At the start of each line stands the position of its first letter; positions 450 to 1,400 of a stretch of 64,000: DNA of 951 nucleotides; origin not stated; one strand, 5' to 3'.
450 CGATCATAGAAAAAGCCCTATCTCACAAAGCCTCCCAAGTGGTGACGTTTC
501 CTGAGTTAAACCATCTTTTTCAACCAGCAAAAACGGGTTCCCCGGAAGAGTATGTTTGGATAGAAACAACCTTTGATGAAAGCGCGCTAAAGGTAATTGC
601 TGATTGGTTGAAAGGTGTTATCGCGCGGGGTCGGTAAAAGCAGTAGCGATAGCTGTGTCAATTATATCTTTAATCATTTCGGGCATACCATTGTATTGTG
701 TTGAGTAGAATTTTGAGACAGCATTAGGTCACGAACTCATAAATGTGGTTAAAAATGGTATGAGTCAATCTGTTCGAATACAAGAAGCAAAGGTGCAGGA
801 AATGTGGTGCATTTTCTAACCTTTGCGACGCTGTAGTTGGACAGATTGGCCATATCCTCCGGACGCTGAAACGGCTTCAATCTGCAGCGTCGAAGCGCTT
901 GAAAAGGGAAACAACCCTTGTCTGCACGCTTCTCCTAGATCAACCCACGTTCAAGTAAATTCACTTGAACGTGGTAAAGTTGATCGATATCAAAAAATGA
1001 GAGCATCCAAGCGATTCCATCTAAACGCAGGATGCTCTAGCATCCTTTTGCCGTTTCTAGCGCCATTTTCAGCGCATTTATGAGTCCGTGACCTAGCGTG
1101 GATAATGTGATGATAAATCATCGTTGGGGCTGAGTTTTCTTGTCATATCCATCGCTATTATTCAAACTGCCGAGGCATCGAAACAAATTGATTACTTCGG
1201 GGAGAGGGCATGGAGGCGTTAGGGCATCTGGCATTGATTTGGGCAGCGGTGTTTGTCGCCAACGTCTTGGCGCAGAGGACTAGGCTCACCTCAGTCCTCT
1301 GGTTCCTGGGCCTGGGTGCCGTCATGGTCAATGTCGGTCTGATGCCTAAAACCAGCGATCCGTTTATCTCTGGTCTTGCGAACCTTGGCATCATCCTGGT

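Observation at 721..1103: About 380-bp unit bounded by 20-22 bp terminal inverted repeats and enclosing the two-hairpin element: a MITE-like insertion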

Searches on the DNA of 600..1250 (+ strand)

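Call 11: search_rna_families(source=window, start=600, end=1250, threshold=evalue, max_evalue=10)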
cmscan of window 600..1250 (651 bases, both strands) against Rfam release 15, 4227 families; matches with E-value up to 10: 6.
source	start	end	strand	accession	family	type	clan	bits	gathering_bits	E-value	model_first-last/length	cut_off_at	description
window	1100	1163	+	RF01299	SNORD2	Gene; snRNA; snoRNA; CD-box;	CL00072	20.3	37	0.35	1-69/69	no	Small nucleolar RNA SNORD2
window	732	832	+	RF00546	snopsi28S-3316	Gene; snRNA; snoRNA; HACA-box;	-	17.1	65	2.9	1-133/133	no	Small nucleolar RNA psi28S-3316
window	764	850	-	RF03843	MIR2600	Gene; miRNA;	-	15.9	98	4.1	1-85/85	no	MIR2600 microRNA precursor family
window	1100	1163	+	RF00218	SNORD46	Gene; snRNA; snoRNA; CD-box;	CL00061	14.3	40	5.3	1-104/104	no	Small nucleolar RNA SNORD46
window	1070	1139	+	RF00054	SNORD25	Gene; snRNA; snoRNA; CD-box;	CL00049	14.2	39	6.7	1-87/87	no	Small nucleolar RNA SNORD25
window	1076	1134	+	RF01150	sR11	Gene; snRNA; snoRNA; CD-box;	-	14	39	5.8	1-57/57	no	Small nucleolar RNA sR11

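Call 32: search_dna_similar(query=window:700-1120:+, collection=plasmids, mode=distant, max_rows=30)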
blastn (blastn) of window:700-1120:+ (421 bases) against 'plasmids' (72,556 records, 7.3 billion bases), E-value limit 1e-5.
Records with a match: 2; places in all: 2; records where one place covers at least 80% of the query: 0.
Best place of each record, by identity: 60-80% 2.
By first word of the organism name: Phyllobacterium 2.
By predicted mobility (MOB-suite, as given by PLSDB): non-mobilizable 2.
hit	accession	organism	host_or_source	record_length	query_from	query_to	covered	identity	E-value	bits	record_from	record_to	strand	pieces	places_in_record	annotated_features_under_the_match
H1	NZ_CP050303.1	Phyllobacterium sp. 628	Oxytropis pumilio,cell culture,root ...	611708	24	200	42%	79.7%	8e-35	154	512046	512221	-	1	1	none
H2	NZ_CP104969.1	Phyllobacterium zundukense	Vicia costata,cell culture,root nodule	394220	54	200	35%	76.4%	4e-20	106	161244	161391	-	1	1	none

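Call 45: build_rna_model(alignment_id=A3)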
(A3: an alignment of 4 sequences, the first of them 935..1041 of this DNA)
Model R1 built from alignment A3 (4 sequences, 109 columns); structure: RNAalifold consensus.
model positions 108; base pairs 29; branch points 1; effective number of sequences 1.34; information 0.589 bits per position. Calibrated on 0.2 Mb of random sequence (short: E-values are rough).
structure used (alignment columns):
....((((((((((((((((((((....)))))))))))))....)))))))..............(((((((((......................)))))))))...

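Call 46: search_with_rna_model(model_id=R1, source=window, max_evalue=1, filters=off)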
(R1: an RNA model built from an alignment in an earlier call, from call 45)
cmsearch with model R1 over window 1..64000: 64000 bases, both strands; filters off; matches with E-value up to 1: 6.
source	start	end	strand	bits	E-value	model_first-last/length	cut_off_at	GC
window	29350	29457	+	120.4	4.4e-24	1-108/108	no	0.4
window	935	1041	+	113.6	1.3e-22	1-108/108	no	0.41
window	29349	29456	-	26.4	0.00082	1-108/108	no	0.4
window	881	988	-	23.7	0.0033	1-108/108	no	0.46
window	50691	50799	-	20.1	0.019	1-108/108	no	0.41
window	997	1060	-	12.4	0.89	1-108/108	no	0.47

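Call 48: search_with_rna_model(model_id=R1, sources=[L001, L003, L004, L005, L006, L007, L008, L009, L010, L011, L012, L013, L014, L015, L016, L017, L018, L019, L020, L021, L022, L023, L024, L025, L026, L027, L028, L029, L030, L031, L032, L033, L034, L035, L036, L037, L038, L039, L040, L041, L042, L043, L044, L045, L046, L047, L048, L049, L050, L051, L052, L053, L054, L055, L056, L057, L058, L059, L060, L061, L062, L063, L064, L065, L066, L067, L068, L069, L070, L071], max_evalue=0.1)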
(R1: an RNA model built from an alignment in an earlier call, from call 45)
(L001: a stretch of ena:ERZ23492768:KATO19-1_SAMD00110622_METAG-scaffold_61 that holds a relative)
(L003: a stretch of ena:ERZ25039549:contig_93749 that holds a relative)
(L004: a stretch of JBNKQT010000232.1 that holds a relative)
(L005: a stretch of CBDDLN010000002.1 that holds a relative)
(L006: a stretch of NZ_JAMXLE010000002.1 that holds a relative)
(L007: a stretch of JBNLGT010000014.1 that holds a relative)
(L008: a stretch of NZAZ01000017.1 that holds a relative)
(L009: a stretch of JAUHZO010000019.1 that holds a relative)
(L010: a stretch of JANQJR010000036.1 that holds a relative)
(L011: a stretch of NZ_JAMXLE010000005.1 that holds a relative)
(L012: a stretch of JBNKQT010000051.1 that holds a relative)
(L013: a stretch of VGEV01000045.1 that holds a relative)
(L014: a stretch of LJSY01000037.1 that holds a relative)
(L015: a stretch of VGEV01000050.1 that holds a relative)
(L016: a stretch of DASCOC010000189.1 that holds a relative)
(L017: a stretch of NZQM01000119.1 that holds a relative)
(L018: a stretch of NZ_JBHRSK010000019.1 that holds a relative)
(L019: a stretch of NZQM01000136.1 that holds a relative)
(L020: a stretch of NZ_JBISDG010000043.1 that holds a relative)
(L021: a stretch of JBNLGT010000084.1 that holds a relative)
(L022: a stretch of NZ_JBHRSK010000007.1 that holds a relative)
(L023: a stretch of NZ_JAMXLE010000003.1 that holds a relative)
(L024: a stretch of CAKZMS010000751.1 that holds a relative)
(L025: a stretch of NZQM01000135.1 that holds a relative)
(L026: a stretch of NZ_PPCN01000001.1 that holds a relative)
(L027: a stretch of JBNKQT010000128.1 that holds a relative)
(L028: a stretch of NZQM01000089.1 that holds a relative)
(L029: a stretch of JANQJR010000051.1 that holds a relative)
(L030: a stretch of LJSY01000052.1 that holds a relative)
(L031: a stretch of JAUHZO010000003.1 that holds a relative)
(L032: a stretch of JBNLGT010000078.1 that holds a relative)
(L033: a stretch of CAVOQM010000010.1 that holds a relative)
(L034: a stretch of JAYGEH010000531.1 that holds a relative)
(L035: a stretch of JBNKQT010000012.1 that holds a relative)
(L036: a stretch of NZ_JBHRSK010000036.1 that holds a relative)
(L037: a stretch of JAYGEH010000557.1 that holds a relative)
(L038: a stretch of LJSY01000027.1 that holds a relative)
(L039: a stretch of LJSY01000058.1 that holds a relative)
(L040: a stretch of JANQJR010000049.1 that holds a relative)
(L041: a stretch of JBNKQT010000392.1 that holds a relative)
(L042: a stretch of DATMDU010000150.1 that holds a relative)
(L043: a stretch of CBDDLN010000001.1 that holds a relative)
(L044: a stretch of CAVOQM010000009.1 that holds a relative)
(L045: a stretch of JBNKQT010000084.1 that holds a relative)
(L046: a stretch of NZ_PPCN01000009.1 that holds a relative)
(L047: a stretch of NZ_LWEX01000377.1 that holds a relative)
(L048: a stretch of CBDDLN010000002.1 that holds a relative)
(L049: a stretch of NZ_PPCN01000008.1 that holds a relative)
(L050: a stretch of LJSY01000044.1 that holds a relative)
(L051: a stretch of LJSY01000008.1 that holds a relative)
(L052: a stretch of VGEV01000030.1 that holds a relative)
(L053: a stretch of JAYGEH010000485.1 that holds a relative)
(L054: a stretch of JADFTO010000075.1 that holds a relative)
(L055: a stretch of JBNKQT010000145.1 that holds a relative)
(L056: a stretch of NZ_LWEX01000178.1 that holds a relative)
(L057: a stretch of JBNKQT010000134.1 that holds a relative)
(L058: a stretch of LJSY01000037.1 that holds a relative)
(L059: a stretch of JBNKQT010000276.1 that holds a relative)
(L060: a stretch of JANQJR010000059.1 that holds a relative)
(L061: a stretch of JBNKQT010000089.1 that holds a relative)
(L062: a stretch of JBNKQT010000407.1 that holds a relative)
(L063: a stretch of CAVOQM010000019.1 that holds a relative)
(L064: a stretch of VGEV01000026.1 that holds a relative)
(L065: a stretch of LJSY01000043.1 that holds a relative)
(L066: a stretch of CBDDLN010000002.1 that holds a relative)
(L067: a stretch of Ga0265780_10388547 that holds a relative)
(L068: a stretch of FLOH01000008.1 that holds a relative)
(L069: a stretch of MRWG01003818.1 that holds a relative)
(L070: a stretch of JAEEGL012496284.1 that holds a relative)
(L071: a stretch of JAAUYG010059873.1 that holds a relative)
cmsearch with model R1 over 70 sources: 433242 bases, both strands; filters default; matches with E-value up to 0.1: 6.
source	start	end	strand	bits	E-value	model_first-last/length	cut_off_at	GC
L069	854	961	-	114.5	5.6e-22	1-108/108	no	0.5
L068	2033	2141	-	108.1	1.4e-20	1-108/108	no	0.36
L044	1014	1132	+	45.7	3.8e-07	1-108/108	no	0.46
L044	1013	1131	-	32.9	0.00023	1-108/108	no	0.47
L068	2033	2141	+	30.3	0.00083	1-108/108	no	0.36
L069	920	957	+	23.8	0.021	9-46/108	no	0.53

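Call 50: search_with_rna_model(model_id=R1, source=L044, start=900, end=1250, max_evalue=0.01, show_alignments=1)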
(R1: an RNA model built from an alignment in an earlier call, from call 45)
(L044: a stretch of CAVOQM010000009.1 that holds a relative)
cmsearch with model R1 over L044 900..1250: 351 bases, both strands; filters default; matches with E-value up to 0.01: 2.
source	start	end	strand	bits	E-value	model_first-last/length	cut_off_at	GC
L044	1014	1132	+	45.7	3.1e-10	1-108/108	no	0.46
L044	1013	1131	-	32.9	1.9e-07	1-108/108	no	0.47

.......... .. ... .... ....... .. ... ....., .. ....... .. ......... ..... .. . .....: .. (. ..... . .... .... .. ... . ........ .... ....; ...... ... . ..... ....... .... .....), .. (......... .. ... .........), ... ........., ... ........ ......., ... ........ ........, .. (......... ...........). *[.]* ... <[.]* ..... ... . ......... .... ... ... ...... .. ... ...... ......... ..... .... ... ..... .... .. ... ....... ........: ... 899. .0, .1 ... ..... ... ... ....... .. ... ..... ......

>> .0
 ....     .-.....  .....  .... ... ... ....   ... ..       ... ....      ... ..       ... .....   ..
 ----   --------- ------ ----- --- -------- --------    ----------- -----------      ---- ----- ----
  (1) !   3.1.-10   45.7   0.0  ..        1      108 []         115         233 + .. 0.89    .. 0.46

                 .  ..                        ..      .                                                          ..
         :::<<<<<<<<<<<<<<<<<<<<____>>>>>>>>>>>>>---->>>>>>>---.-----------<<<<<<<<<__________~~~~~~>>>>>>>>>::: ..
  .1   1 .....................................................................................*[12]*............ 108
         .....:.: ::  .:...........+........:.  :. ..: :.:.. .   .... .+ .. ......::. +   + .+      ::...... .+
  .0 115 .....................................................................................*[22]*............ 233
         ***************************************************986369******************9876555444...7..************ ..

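Call 67: search_dna_similar(query=window:935-1041:+, collection=plasmids, mode=distant, max_evalue=0.01, max_rows=20)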
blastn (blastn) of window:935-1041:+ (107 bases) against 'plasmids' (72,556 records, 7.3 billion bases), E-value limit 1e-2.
No match.

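Call 70: get_annotated_region(hit=H1, flank=1500)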
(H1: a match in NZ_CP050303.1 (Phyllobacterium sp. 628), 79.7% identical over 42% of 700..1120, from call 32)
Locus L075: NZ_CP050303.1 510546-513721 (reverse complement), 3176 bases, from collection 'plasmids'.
description: Phyllobacterium sp. 628 plasmid p_1, complete sequence
organism: Phyllobacterium sp. 628 (NCBI taxid 2718938)
taxonomy: Bacteria; Pseudomonadota; Alphaproteobacteria; Hyphomicrobiales; Phyllobacteriaceae; Phyllobacterium; Phyllobacterium sp. 628
host: -; source: Oxytropis pumilio,cell culture,root nodule; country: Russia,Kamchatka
typing (MOB-suite, as given by PLSDB): non-mobilizable
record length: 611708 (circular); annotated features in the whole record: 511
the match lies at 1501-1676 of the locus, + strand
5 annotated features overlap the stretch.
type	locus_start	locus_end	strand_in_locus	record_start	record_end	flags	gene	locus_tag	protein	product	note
CDS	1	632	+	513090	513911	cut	-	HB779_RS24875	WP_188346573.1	ABC transporter permease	GO:0055085 - transmembrane transport [Evidence IEA]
CDS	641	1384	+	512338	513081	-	-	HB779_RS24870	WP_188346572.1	aspartate/glutamate racemase family protein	-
CDS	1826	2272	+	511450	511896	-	msrB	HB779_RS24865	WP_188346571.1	peptide-methionine (R)-S-oxide reductase MsrB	GO:0030091 - protein repair [Evidence IEA]; GO:0006979 - response to oxidative stress [Evidence IEA]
CDS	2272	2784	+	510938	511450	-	msrA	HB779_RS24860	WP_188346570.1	peptide-methionine (S)-S-oxide reductase MsrA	GO:0030091 - protein repair [Evidence IEA]; GO:0006979 - response to oxidative stress [Evidence IEA]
CDS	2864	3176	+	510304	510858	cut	-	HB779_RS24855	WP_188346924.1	DUF922 domain-containing protein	-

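Call 72: search_dna_similar(query=L075:900-2300:+, collection=plasmids, mode=near, max_rows=15)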
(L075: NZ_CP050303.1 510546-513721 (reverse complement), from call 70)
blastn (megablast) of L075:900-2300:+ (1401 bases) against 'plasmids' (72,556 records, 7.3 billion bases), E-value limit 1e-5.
Records with a match: 2; places in all: 2; records where one place covers at least 80% of the query: 1.
Best place of each record, by identity: >=99% 1; 80-90% 1.
By first word of the organism name: Phyllobacterium 2.
By predicted mobility (MOB-suite, as given by PLSDB): non-mobilizable 2.
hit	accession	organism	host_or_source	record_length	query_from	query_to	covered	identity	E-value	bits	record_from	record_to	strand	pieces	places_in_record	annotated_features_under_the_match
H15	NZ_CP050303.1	Phyllobacterium sp. 628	Oxytropis pumilio,cell culture,root ...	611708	1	1401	100%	100.0%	0e+0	2588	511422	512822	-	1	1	aspartate/glutamate racemase family protein | msrB: peptide-methionine (R)-S-oxide reductase MsrB | msrA: peptide-methionine (S)-S-oxide reductase MsrA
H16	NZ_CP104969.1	Phyllobacterium zundukense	Vicia costata,cell culture,root nodule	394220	614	853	17%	86.3%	2e-66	261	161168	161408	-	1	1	ATP-grasp domain-containing protein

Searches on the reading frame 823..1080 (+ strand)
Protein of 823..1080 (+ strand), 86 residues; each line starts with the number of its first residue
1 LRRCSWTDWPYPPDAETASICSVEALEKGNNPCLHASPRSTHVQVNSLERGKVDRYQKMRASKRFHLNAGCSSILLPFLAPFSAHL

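Call 29: search_protein_families(library=pfam, proteins=[window:823-1080:+], max_evalue=0.01)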
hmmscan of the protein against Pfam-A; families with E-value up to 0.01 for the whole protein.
window:823-1080:+ (86 aa): 0 families
